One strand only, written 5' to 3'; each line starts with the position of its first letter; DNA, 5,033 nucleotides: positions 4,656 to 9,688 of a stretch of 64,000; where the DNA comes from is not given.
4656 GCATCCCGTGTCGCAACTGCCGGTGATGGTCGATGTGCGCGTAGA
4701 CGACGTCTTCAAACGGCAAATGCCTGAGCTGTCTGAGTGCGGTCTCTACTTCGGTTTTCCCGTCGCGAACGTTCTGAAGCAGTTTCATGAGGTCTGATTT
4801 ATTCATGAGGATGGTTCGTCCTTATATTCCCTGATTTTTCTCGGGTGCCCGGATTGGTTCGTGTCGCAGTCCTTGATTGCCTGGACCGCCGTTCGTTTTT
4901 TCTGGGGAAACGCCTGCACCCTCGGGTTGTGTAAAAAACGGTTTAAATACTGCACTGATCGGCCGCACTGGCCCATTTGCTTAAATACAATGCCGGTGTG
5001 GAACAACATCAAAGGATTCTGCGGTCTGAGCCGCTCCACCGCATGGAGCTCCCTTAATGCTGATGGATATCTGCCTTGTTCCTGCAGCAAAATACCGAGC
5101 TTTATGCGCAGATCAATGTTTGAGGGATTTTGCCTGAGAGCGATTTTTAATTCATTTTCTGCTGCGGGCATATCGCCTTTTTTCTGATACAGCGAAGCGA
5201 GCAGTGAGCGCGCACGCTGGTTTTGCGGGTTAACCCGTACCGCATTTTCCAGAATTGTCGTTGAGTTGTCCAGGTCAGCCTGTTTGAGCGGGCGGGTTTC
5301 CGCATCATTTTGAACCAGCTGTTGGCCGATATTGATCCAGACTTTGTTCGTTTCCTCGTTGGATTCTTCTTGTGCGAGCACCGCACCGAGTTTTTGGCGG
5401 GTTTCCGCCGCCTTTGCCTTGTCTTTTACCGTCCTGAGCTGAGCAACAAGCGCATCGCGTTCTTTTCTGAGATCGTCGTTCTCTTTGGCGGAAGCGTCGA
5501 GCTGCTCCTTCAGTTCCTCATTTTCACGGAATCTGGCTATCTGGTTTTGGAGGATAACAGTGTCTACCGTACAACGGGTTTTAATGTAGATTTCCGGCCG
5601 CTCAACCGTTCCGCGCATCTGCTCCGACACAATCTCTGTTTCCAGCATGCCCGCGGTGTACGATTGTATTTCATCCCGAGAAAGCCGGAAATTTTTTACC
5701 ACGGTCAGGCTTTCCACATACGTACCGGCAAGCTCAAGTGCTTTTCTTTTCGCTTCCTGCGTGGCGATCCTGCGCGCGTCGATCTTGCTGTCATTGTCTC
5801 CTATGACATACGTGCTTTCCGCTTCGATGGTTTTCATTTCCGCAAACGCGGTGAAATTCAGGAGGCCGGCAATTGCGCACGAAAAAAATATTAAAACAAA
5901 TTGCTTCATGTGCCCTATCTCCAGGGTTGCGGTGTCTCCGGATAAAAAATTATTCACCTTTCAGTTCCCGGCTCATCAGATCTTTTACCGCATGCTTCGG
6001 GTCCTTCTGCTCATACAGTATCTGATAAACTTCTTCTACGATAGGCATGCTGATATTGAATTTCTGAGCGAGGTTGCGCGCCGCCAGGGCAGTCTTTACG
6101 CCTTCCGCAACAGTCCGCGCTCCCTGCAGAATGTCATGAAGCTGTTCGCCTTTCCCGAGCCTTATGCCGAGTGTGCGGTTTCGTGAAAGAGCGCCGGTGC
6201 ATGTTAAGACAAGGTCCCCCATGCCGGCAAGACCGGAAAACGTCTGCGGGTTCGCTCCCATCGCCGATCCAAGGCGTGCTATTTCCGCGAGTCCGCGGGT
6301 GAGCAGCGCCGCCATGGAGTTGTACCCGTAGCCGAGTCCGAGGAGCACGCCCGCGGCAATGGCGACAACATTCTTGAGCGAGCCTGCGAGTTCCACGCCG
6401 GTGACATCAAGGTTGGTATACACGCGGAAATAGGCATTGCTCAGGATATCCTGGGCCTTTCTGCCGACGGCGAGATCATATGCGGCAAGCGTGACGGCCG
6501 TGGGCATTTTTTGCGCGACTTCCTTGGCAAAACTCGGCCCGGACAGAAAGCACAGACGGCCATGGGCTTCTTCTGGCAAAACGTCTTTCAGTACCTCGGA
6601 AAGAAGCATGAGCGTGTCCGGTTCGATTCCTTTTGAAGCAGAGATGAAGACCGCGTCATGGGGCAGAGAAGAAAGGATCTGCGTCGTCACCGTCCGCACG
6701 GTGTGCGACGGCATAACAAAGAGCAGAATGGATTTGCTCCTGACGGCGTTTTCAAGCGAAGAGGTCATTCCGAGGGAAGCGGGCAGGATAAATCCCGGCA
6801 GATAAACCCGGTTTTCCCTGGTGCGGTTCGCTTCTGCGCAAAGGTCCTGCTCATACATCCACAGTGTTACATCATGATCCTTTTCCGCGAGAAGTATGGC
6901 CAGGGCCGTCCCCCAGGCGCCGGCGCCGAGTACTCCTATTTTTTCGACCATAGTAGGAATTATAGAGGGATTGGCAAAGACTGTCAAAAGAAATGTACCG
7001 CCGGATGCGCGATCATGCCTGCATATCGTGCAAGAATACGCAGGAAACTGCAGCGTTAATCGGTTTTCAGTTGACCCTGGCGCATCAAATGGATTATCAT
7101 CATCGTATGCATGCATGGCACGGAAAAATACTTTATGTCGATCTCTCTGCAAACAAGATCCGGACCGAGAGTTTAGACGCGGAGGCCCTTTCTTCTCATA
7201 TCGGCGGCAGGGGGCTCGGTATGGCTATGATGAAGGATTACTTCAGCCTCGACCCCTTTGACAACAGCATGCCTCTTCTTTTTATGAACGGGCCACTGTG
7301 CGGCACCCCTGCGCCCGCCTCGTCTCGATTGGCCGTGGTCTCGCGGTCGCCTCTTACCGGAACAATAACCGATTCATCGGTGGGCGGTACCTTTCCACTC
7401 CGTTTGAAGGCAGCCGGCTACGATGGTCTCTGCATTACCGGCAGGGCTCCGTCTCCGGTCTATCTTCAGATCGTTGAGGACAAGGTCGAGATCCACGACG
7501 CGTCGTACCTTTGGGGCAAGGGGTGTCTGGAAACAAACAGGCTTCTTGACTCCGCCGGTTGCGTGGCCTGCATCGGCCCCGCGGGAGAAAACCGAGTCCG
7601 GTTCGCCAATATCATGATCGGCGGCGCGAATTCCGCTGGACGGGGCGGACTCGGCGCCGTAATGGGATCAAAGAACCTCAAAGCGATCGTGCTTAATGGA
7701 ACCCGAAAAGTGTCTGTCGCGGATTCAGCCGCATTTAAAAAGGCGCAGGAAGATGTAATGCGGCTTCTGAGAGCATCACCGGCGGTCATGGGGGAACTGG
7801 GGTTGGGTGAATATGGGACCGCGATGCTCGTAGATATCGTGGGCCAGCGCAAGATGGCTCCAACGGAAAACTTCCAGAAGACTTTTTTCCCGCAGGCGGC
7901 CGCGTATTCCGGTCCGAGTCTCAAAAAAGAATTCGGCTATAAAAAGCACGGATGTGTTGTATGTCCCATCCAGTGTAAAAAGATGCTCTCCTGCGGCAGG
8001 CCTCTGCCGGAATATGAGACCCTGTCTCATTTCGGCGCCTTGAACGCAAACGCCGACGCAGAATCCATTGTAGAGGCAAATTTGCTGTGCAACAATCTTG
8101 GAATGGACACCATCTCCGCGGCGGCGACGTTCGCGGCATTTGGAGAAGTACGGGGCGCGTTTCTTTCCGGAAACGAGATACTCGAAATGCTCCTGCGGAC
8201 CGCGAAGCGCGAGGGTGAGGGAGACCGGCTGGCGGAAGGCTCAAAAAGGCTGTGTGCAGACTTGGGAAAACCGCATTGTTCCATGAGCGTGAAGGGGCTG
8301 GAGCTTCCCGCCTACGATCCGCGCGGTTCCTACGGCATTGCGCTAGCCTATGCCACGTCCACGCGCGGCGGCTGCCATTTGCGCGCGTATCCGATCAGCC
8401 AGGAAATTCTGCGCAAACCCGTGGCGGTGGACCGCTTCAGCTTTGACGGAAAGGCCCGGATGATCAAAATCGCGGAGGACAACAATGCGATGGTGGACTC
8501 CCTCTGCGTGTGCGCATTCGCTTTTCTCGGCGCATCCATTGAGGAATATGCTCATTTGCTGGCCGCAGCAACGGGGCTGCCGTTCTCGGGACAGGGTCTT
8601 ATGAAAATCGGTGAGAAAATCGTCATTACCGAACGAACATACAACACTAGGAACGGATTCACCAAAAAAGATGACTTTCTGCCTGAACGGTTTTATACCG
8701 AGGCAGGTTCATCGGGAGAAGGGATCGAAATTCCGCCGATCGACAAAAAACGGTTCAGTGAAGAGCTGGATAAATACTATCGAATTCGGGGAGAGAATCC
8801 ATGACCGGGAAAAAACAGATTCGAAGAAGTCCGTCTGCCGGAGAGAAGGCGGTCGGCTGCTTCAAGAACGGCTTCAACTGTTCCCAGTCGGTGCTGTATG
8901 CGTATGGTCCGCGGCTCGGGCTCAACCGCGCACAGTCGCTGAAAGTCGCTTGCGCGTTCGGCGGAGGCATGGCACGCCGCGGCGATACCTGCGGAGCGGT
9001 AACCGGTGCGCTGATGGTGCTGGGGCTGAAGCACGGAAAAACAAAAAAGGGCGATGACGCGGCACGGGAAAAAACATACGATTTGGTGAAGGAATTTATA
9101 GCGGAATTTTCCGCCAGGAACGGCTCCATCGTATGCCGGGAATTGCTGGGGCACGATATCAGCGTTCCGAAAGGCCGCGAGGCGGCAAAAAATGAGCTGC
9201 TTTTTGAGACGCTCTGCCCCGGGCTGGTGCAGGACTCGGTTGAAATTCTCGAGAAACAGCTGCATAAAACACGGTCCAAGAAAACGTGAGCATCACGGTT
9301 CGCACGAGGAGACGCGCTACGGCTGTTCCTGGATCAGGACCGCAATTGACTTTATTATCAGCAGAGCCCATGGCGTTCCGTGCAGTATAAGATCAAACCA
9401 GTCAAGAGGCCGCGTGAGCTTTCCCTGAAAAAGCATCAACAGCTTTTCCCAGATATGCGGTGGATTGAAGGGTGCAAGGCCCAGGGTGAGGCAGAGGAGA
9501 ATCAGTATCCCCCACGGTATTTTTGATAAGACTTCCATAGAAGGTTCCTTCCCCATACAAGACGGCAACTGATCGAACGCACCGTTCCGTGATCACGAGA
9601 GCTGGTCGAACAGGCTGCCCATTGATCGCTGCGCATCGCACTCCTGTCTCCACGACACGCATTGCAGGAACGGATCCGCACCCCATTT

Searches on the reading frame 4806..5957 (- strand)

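Call 72: search_protein_families(library=pfam, proteins=[window:4806-5957:-], max_evalue=0.001)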
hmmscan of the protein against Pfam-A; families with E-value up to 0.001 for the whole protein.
window:4806-5957:- (384 aa): 12 families
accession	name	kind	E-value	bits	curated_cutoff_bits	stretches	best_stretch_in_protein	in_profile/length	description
PF13414.12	TPR_11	-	1.2e-10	41.3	26.8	0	257-295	4-42/42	TPR repeat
PF14559.12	TPR_19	-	1.5e-10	41.7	25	2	261-316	5-60/68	Tetratricopeptide repeat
PF13432.12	TPR_16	-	1.4e-09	38.7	32.7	0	225-280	9-64/65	Tetratricopeptide repeat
PF13371.12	TPR_9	-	1.8e-09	37.9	35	0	289-344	3-58/73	Tetratricopeptide repeat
PF13431.12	TPR_17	-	5e-08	33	24.4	0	273-301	5-33/34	Tetratricopeptide repeat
PF13428.12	TPR_14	-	1.5e-06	28.8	23.5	0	250-289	4-43/44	Tetratricopeptide repeat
PF23914.1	TPR_CcmH_CycH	-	2.1e-05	24.8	42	1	227-314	64-154/158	Cytochrome c-type biogenesis protein H TPR domain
PF07719.23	TPR_2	-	6e-05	23.3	27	0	286-314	6-34/34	Tetratricopeptide repeat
PF14561.12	TPR_20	-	0.00015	22.5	25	0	269-305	10-46/90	Tetratricopeptide repeat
PF13424.12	TPR_12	-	0.00021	21.8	30.1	0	249-302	5-66/77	Tetratricopeptide repeat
PF16548.10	FlgT_N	-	0.00046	21.1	28.8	1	55-116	14-74/87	Flagellar assembly protein T, N-terminal domain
PF00515.34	TPR_1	-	0.00092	19.4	27.8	0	249-280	3-34/34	Tetratricopeptide repeat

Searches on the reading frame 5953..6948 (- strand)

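Call 72: search_protein_families(library=pfam, proteins=[window:5953-6948:-], max_evalue=0.001)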
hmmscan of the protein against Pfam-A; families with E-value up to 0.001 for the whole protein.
window:5953-6948:- (332 aa): 6 families
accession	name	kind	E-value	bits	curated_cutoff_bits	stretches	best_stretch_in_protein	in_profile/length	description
PF07479.19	NAD_Gly3P_dh_C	-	2.6e-55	187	25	1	181-322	1-142/142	NAD-dependent glycerol-3-phosphate dehydrogenase C-terminus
PF01210.29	NAD_Gly3P_dh_N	-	1.1e-50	172.1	23.1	1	3-158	1-154/158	NAD-dependent glycerol-3-phosphate dehydrogenase N-terminus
PF20618.3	GPD_NAD_C_bact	-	1.6e-23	83.4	27.6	1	241-307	1-66/66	Bacterial GPD, NAD-dependent C-terminal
PF03446.21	NAD_binding_2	-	5.3e-06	27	21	1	3-106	1-94/161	NAD binding domain of 6-phosphogluconate dehydrogenase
PF02558.23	ApbA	-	1.6e-05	25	22.2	1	4-64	1-61/150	Ketopantoate reductase PanE/ApbA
PF03807.23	F420_oxidored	-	4e-05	24.6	21.6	1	3-106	1-93/94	NADP oxidoreductase coenzyme F420-dependent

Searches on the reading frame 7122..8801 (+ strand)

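Call 72: search_protein_families(library=pfam, proteins=[window:7122-8801:+], max_evalue=0.001)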
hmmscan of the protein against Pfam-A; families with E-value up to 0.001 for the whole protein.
window:7122-8801:+ (560 aa): 2 families
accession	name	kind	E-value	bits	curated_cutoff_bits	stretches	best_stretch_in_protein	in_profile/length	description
PF01314.23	AFOR_C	-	1e-100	338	27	1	208-557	2-368/385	Aldehyde ferredoxin oxidoreductase, domains 2 & 3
PF02730.20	AFOR_N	-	3.1e-72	242.9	29.8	1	1-194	1-199/199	Aldehyde ferredoxin oxidoreductase, N-terminal domain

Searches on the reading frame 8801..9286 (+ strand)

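Call 72: search_protein_families(library=pfam, proteins=[window:8801-9286:+], max_evalue=0.001)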
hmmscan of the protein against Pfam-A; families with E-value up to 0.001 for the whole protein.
window:8801-9286:+ (162 aa): 1 family
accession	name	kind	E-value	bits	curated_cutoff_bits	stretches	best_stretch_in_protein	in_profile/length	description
PF09719.15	C_GCAxxG_C_C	-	1e-33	116.4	27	1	25-152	1-117/118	Putative redox-active protein (C_GCAxxG_C_C)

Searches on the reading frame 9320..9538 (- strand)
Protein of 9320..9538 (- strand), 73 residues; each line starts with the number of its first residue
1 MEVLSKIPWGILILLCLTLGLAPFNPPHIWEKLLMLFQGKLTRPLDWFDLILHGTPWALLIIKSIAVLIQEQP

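Call 30: search_protein_families(library=pfam, proteins=[window:9320-9538:-], max_evalue=0.1)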
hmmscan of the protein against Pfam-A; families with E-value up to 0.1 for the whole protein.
seq(73 aa): 0 families
